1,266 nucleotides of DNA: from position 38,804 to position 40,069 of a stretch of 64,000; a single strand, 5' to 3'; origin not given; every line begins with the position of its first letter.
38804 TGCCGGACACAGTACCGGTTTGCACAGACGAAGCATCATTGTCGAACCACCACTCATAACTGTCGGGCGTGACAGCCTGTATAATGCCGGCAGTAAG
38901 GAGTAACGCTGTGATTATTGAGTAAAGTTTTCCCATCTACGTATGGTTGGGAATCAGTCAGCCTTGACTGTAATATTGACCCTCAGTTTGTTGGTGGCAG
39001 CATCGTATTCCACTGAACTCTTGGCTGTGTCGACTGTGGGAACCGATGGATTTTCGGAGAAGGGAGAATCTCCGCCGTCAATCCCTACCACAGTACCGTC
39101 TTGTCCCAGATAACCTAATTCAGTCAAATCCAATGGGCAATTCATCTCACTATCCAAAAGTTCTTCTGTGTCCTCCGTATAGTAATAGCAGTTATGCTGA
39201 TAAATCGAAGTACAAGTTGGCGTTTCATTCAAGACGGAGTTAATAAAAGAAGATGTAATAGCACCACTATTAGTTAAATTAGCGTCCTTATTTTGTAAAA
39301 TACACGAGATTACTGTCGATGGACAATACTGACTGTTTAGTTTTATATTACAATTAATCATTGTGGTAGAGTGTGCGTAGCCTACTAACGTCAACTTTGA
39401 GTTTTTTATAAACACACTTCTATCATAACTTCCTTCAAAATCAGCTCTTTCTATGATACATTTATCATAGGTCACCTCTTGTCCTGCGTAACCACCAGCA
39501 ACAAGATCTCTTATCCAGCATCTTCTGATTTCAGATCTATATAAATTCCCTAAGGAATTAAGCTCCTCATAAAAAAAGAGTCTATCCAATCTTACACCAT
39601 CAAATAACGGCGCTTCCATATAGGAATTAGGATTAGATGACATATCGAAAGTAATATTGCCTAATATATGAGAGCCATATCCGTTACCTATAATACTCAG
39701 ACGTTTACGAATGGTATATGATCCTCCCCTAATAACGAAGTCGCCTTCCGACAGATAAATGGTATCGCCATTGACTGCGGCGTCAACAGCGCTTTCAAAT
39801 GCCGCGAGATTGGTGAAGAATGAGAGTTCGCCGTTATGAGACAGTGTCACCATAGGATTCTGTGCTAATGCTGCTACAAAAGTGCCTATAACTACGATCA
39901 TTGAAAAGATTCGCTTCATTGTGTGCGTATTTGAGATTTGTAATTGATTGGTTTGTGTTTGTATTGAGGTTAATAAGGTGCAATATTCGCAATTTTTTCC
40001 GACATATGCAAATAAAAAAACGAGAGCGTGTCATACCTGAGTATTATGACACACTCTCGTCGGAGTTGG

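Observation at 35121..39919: Two-gene split-Ig docking system: a five-valent T9SS scaffold with half-Ig repeats and a partner ending in the two missing strands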

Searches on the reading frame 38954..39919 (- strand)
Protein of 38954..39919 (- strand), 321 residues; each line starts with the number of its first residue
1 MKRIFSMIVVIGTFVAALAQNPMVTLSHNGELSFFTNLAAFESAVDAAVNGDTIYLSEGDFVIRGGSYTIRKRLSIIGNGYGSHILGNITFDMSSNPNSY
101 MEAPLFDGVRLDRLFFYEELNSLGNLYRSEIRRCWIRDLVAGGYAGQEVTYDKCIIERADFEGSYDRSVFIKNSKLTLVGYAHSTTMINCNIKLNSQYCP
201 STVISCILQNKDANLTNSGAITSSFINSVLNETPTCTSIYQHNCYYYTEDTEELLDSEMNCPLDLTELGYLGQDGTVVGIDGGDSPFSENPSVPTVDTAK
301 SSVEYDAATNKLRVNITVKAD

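Call 3: search_protein_families(library=pfam, proteins=[window:38954-39919:-], max_evalue=0.1)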
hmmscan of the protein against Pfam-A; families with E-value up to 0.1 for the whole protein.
window:38954-39919:- (321 aa): 0 families

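Call 4: search_protein_families(library=ncbifam, proteins=[window:38954-39919:-], max_evalue=0.1)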
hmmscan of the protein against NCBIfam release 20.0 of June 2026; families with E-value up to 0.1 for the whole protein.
window:38954-39919:- (321 aa): 0 families
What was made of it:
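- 38954..39919 (-): Gene B: 321-aa secreted right-handed beta-helix protein with no T9SS CTD and no lipobox. There is no Pfam or NCBIfam hit (calls 3, 4).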

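Call 7: find_homologous_proteins(query=window:38954-39919:-)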
Query window:38954-39919:- (321 aa): 131 proteins with E <= 0.001 among 2367 candidates; the best 120 are listed.
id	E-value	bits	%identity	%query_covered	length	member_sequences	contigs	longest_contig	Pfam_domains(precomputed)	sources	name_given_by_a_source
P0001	3.7e-208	708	100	98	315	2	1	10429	-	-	-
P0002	1.7e-121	423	61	100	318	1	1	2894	-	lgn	-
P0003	6.4e-121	421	62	100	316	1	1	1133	-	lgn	-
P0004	1.0e-118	414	62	100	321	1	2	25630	-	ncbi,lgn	-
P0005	1.6e-118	413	61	100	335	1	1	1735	PF22842.4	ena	-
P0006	7.7e-118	411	60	100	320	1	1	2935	-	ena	-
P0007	1.2e-117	410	60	100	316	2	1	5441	-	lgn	-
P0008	1.7e-114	400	60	98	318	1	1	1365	-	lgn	-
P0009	2.8e-114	399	61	100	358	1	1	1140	-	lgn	-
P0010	3.6e-114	399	60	100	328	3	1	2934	-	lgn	-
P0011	1.4e-113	397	60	100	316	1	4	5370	-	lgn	-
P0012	8.2e-113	395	60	100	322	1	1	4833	-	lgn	-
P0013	1.8e-112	393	59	100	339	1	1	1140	-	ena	-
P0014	5.2e-109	382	59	100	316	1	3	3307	-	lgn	-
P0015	3.1e-108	380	58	100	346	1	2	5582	-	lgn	-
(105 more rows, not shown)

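Call 10: find_related_loci(query=A1, collection=genome_contigs, flank=10000)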
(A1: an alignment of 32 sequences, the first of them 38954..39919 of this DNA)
Query A1 (321 aa) in genome_contigs; peptide patterns used: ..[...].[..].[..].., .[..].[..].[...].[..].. (x = any residue, [..] = any of these).
46 stretches matched a pattern; 20 encode a relative of the query (tblastn E <= 1e-3); 18 distinct loci.
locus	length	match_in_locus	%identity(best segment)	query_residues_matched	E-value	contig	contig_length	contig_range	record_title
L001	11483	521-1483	62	1-321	4e-125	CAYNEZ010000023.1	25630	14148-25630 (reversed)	MAG TPA_asm: uncultured Sangeribacter sp. isolate SRP199465_co2_390 genome assembly, contig: NODE_5124_length_25630_cov_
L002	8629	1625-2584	60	1-321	2e-114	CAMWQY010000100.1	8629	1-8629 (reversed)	MAG TPA_asm: uncultured Porphyromonadaceae bacterium isolate SRR14411300_bin.4_metawrap_v1.3_MAG genome assembly, contig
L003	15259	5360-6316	58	1-321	1e-113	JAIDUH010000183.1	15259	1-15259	MAG: Muribaculaceae bacterium isolate SC0367_S14_7 SC0367_S14_7_contig_183, whole genome shotgun sequence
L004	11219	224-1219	55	1-321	6e-104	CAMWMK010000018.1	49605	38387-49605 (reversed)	MAG TPA_asm: uncultured Porphyromonadaceae bacterium isolate SRR14411336_bin.18_metawrap_v1.3_MAG genome assembly, conti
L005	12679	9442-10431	49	1-321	5e-92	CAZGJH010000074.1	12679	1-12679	MAG TPA_asm: uncultured Sangeribacter sp. isolate SRP199465_co1_95 genome assembly, contig: NODE_14224_length_12679_cov_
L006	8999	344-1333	48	1-318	5e-92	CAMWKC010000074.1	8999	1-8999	MAG TPA_asm: uncultured Porphyromonadaceae bacterium isolate SRR14411261_bin.18_metawrap_v1.3_MAG genome assembly, conti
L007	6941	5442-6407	52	1-321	1e-90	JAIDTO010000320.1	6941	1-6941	MAG: Muribaculaceae bacterium isolate SC0367_S14_15 SC0367_S14_15_contig_320, whole genome shotgun sequence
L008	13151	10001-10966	47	1-321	6e-85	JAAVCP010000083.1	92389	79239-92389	MAG: Bacteroides sp. isolate Mgla_MAG_25-bin_6 c_000000045551, whole genome shotgun sequence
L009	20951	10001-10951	46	1-321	4e-78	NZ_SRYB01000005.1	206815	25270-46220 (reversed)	Lepagella muris strain NM04_E33 NODE_5_length_206815_cov_554.434, whole genome shotgun sequence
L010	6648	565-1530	41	1-318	4e-67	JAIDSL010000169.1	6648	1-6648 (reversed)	MAG: Muribaculaceae bacterium isolate SC0363_S10_6 SC0363_S10_6_contig_169, whole genome shotgun sequence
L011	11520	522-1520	44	3-321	5e-65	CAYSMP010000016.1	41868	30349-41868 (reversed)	MAG TPA_asm: uncultured Sangeribacter sp. isolate SRP199465_co1_514 genome assembly, contig: NODE_1957_length_41868_cov_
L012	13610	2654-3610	41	1-318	3e-59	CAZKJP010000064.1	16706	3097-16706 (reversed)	MAG TPA_asm: uncultured Sangeribacter sp. isolate SRP199465_co2_801 genome assembly, contig: NODE_10315_length_16706_cov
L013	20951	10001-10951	39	1-321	3e-55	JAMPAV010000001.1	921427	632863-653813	MAG: Muribaculum sp. isolate NALB_7813_6 Scaffold_#1__SCF_001__919627_bp, whole genome shotgun sequence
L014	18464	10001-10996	50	1-318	1e-92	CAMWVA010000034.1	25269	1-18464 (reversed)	MAG TPA_asm: uncultured Porphyromonadaceae bacterium isolate SRR14411301_bin.5_metawrap_v1.3_MAG genome assembly, contig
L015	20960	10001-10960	36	1-318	3e-52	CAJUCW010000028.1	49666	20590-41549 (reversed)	MAG TPA_asm: uncultured Muribaculaceae bacterium isolate MGBC129154 genome assembly, contig: MGBC129154.28, whole genome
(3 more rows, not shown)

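Call 34: search_protein_families(library=pfam, proteins=[P0005], max_evalue=0.01)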
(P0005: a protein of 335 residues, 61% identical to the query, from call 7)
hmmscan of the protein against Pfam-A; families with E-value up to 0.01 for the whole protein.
P0005 (335 aa): 0 families

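Call 41: predict_structure(alignment_id=A5)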
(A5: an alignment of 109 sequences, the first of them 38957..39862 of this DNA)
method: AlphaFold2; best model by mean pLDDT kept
length: 302 residues; sequences in the alignment: 109
mean_pLDDT: 94.3   pTM: 0.91
mean pLDDT of the five models: 94.3, 94.1, 93.3, 93.3, 93.2
residues with pLDDT >= 90: 254; 70-90: 45; 50-70: 3; < 50: 0
segments of 3 or more residues with pLDDT < 50: none
pLDDT, mean of each block of 10 residues (from residue 1): 93 96 98 97 98 97 97 95 96 98 95 98 97 98 89 98 95 90 97 78 94 92 95 92 97 98 94 86 93 91 68
secondary structure, 60 per line:
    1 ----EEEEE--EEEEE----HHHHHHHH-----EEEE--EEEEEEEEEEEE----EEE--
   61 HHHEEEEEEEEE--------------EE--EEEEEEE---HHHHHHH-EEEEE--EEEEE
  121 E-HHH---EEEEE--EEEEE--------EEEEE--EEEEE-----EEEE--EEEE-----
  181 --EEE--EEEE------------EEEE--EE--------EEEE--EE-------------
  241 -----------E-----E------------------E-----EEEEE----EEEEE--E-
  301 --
elements in order: E5-9 E12-16 H21-28 E34-37 E40-51 E56-58 E64-72 E91-97 H101-107 E109-113 E116-121 E129-133 E136-140 E149-153 E156-160 E166-169 E172-175 E183-185 E188-191 E204-207 E220-223 E283-287 E292-296
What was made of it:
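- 38954..39919 (-): AF2 gives pLDDT 94.3 and pTM 0.91 (call 41).
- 38957..39067 (-): B C-terminal tail (aa 285-321, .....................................): a two-stranded amphipathic beta-hairpin. AF2 places strands at mature residues 283-287 and 292-296 with pLDDT about 90 (call 41).
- On Donor-strand / fold-complementation systems: Tail pLDDT is about 90 within a model of pTM 0.91 (call 41).
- On Right-handed parallel beta-helix proteins (pectate-lyase-like superfamily): AF2 shows regular short strands in coils (call 41).
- AF2 gives B pLDDT 94.3, pTM 0.91 and tail about 90 (call 41). B alone is compact and its tail has pLDDT about 90 (call 41).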

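Call 44: fold_search(model_id=the predicted structure, library=pdb)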
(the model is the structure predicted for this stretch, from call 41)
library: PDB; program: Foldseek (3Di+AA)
matches with E <= 10: 155; with E <= 0.001: 0
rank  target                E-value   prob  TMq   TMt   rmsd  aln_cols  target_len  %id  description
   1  7dmk_B                2.3e-02  0.95  0.38  0.18  11.2       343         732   13  PL6 alginate lyase BcAlyPL6 (released 2021-10-06)
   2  3uw0                  3.8e-02  0.69  0.31  0.30  11.3       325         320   11  Pectin methylesterase from Yersinia enterocolitica (released 2012-02-08)
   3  2xtw_C                5.1e-02  0.69  0.27  0.36  10.5       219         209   10  Structure of QnrB1 (Full length), a plasmid-mediated fluoroquinolone resistance protein (released 2010-10-20)
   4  8bwk_C                5.7e-02  0.84  0.35  0.17  10.2       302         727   14  Metagenomic derived PL6 alginate lyase (released 2023-12-20)
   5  7o77                  7.3e-02  0.97  0.43  0.21   6.2       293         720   10  Structure of the PL6 family alginate lyase Patl3640 from Pseudoalteromonas atlantica T6c (released 2021-07-28)
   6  5zru_A                7.7e-02  0.33  0.25  0.15  13.1       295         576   17  Crystal structure of Agl-KA catalytic domain (released 2019-10-23)
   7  8tne_B                9.0e-02  0.75  0.36  0.33  10.8       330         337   12  Crystal structure of bacterial pectin methylesterase Pme8A from rumen Butyrivibrio (released 2023-08-16)
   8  5w5p                  1.0e-01  0.38  0.27  0.16  11.4       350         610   10  Crystal structure of Acinetobacter baumannii phage AM24 tailspike protein (released 2018-12-19)
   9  7o78_A                1.0e-01  0.33  0.26  0.18  11.4       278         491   12  Structure of the PL6 family chondroitinase B from Pseudopedobacter saltans, Pedsa3807 (released 2021-07-28)
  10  2bsp                  1.3e-01  0.21  0.22  0.18  12.9       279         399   11  BACILLUS SUBTILIS PECTATE LYASE R279K MUTANT (released 1998-08-12)
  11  1bn8                  1.4e-01  0.18  0.22  0.18  12.8       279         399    9  BACILLUS SUBTILIS PECTATE LYASE (released 1998-08-05)
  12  8tne_A                1.5e-01  0.60  0.34  0.32  11.2       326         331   10  Crystal structure of bacterial pectin methylesterase Pme8A from rumen Butyrivibrio (released 2023-08-16)
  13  5gzt_B                1.5e-01  0.38  0.27  0.09  16.5       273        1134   13  Crystal Structure of Chitinase ChiW from Paenibacillus sp. str. FPU-7 Reveals a Novel Type of Bacterial Cell-Surface-E (released 2016-12-28)
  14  7xks                  1.5e-01  0.20  0.24  0.24  12.6       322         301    9  Crystal structure of an alkaline pectate lyase from Bacillus clausii (released 2023-03-29)
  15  2nzm_A                1.8e-01  0.23  0.26  0.22  12.0       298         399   10  Hexasaccharide I bound to Bacillus subtilis pectate lyase (released 2007-11-20)
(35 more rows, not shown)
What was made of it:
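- On Right-handed parallel beta-helix proteins (pectate-lyase-like superfamily): Foldseek matches PL6 lyases, pectin methylesterases and tailspikes with probability up to 0.97 but E of 0.02 or more (call 44).
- The beta-helix fold is shared with polysaccharide lyases, esterases and tailspikes (call 44).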

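Call 62: find_related_loci(query=A6, collection=metagenome_contigs, flank=3500)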
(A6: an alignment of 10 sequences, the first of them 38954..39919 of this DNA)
Query A6 (321 aa) in metagenome_contigs; peptide patterns used: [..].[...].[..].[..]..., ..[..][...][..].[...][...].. (x = any residue, [..] = any of these).
600 stretches matched a pattern (row limit reached: there are more); 216 encode a relative of the query (tblastn E <= 1e-3); the best 80 are kept; 79 distinct loci.
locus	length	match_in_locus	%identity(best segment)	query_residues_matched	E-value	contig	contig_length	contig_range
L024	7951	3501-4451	46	1-321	7e-78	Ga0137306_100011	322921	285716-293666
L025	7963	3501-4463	44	1-318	7e-78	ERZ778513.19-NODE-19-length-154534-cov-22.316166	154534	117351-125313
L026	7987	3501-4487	37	1-321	1e-49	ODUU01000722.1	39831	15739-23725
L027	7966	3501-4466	44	1-321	9e-77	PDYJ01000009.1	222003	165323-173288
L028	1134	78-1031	31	1-318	8e-33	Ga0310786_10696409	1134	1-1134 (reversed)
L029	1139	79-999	30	1-318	2e-31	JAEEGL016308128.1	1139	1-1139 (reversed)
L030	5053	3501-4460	31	1-321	2e-29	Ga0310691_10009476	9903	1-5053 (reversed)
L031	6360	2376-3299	32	1-318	3e-29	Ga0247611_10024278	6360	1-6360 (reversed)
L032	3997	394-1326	32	1-318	3e-29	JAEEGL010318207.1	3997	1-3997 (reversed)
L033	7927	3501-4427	31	2-318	8e-26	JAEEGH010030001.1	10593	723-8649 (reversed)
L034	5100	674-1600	31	2-318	8e-26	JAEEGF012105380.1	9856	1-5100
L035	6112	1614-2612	28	1-321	2e-25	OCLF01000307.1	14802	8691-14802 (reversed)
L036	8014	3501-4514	27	1-318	5e-25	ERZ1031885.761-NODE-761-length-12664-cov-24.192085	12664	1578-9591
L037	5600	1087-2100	26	1-318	2e-24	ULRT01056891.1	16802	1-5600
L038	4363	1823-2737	30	1-318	2e-24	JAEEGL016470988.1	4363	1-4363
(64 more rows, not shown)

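Call 85: search_solved_structures(query=A6, max_evalue=10, show_alignments=2)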
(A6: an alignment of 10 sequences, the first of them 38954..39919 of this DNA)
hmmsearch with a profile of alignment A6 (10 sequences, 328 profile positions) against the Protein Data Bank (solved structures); distinct sequences matched with E-value up to 10: 13.
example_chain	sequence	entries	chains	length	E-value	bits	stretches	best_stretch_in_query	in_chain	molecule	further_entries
7dmk_A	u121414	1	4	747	4.2e-05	26.1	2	40-72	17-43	BcAlyPL6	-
5gkd_A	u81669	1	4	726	0.011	18.3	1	40-222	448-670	AlyGC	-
5gkq_A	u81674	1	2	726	0.011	18.3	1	40-222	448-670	AlyGC mutant - R241A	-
1xg2_A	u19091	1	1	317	0.011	18.2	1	39-147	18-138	Pectinesterase 1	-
2xt4_A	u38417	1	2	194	0.012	18.1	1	100-198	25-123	MCBG-LIKE PROTEIN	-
2w7z_A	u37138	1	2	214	0.031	16.7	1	96-200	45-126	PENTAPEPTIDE REPEAT FAMILY PROTEIN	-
7uia_C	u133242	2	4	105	0.069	15.6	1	160-233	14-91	SV2Ac | SV2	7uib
2xt2_A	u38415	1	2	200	0.11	15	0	101-169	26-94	MCBG-LIKE PROTEIN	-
6fls_A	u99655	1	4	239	0.29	13.5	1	134-200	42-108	Pentapeptide repeat family protein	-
7o84_A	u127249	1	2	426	0.33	13.3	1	176-224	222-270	Alginate lyase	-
7o7a_A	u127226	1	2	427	0.34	13.3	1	176-224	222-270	Aliginate lyase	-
7chu_A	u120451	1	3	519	0.37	13.2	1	32-133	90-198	Putative pectin lyase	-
2jqd_A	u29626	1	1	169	0.76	12.2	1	85-144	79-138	Acidic leucine-rich nuclear phosphoprotein 32 family member A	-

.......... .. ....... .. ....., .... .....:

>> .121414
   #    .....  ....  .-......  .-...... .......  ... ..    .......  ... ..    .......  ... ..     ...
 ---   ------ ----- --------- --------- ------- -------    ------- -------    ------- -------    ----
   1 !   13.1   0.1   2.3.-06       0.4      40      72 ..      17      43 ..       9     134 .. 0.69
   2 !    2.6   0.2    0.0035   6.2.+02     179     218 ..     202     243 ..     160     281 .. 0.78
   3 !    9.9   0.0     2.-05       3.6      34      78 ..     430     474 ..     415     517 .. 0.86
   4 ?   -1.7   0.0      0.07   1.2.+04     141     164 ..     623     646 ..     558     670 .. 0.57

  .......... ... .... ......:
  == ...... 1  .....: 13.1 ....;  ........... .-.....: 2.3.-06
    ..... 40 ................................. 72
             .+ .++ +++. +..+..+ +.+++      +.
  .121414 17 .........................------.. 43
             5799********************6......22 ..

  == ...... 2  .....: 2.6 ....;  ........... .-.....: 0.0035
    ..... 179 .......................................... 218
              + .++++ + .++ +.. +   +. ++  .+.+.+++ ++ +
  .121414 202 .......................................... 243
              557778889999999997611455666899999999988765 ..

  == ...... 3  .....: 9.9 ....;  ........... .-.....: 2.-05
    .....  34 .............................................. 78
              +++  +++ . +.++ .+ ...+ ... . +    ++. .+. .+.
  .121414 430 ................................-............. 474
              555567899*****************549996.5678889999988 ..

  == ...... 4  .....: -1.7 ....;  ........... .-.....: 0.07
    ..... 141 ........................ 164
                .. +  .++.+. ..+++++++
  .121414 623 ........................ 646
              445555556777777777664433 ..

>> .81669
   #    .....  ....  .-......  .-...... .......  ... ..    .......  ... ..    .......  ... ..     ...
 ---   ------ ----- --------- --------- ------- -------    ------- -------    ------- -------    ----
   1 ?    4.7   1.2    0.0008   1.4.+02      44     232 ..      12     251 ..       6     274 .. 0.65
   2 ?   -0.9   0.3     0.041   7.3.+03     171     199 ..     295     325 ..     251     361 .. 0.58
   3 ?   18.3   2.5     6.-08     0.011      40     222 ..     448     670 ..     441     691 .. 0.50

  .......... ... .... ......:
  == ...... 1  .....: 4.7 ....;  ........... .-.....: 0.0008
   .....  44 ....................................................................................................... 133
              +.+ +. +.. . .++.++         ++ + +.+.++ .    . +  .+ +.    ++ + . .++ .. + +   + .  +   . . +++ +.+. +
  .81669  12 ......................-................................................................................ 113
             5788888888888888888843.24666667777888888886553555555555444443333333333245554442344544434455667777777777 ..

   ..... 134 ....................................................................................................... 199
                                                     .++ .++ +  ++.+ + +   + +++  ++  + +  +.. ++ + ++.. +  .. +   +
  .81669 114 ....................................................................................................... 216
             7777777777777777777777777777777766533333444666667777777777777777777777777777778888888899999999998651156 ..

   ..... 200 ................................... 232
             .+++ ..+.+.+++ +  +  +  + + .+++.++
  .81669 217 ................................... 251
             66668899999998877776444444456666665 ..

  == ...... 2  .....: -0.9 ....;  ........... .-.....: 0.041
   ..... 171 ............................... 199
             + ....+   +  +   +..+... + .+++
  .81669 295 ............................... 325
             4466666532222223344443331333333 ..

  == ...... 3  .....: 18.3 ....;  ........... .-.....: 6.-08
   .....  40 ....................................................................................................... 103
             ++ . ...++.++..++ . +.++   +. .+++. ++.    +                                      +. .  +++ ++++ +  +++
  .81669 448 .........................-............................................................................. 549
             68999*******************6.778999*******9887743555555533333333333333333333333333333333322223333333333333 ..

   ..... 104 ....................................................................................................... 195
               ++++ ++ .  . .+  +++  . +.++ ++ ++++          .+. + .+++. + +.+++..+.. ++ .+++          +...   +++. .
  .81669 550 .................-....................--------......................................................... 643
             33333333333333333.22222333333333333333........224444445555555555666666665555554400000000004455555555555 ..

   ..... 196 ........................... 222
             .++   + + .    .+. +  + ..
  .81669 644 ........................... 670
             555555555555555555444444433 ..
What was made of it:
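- The N-terminal cap resembles PL6 lyases, E 4e-5 (call 85).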

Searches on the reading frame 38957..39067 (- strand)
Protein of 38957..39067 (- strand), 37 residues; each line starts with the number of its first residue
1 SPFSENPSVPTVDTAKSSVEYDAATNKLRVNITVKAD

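Call 22: search_protein_representatives(alignment_id=A2)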
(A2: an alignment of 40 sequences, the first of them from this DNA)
Query: 40 sequences, 37 profile positions. Proteins with E-value up to 0.001 (for the whole library): 57; up to 1e-10: 36; up to 1e-30: 0. The best 57 are listed.
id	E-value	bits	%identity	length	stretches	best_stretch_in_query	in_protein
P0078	9.7e-19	82.8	-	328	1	1-37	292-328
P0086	3.0e-18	81.3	-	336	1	1-37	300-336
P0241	2.9e-17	78.1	-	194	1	1-37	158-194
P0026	5.3e-17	77.3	-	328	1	2-37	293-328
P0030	6.0e-17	77.1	-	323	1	1-37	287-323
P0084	6.0e-17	77.1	-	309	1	1-37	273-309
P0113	2.6e-16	75.1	-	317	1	1-37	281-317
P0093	3.1e-16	74.8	-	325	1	1-37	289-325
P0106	5.0e-16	74.1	-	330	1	1-37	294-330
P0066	5.3e-16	74.1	-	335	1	1-36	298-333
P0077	1.0e-15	73.1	-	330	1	1-37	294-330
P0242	1.2e-15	72.9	-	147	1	1-37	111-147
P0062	2.0e-15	72.3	-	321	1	2-37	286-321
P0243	5.5e-15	70.8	-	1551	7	13-32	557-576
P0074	6.6e-15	70.6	-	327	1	1-37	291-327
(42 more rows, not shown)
